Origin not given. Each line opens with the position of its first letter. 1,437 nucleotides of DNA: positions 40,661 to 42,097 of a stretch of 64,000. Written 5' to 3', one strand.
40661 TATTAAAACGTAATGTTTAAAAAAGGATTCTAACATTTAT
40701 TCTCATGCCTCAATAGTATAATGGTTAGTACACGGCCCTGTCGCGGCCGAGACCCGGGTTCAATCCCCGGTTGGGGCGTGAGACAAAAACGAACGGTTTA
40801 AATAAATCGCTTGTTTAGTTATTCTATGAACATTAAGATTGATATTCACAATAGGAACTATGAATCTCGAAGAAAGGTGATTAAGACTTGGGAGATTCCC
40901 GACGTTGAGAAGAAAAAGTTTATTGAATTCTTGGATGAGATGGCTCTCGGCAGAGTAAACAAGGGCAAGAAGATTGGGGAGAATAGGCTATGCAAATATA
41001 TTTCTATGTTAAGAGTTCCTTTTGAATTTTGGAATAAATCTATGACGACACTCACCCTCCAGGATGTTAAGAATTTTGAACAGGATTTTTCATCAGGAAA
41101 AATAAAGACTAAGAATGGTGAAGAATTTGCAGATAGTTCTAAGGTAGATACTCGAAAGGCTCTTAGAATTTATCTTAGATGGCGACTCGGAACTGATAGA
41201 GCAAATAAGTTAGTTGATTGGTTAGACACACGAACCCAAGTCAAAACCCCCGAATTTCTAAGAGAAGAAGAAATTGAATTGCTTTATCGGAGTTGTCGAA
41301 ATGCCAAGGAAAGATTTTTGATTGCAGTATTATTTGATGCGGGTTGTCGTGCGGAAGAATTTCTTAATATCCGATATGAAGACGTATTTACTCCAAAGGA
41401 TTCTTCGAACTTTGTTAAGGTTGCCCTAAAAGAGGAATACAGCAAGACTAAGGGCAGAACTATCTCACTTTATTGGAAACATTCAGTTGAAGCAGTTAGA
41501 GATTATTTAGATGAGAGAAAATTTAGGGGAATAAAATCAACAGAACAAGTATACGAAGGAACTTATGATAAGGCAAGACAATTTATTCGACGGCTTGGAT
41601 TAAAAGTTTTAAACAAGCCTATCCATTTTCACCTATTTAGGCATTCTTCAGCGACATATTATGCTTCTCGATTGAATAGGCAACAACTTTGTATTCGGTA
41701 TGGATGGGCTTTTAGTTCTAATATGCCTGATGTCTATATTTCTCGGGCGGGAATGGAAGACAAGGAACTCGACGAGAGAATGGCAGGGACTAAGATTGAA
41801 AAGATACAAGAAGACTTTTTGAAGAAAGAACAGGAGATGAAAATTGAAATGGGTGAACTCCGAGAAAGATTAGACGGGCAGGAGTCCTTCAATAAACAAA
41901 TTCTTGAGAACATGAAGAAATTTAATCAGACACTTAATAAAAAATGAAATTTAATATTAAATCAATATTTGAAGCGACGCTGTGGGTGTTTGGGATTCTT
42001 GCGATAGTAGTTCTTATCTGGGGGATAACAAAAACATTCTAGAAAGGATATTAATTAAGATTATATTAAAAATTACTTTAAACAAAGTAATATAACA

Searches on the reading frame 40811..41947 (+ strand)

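Call 13: search_protein_families(library=pfam, proteins=[window:40811-41947:+], max_evalue=0.001)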
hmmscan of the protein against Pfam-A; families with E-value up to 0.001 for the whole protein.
window:40811-41947:+ (378 aa): 1 family
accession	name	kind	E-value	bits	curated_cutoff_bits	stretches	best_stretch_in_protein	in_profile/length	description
PF00589.27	Phage_integrase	-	6.5e-10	39.5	27.1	1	149-285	2-141/172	Phage integrase family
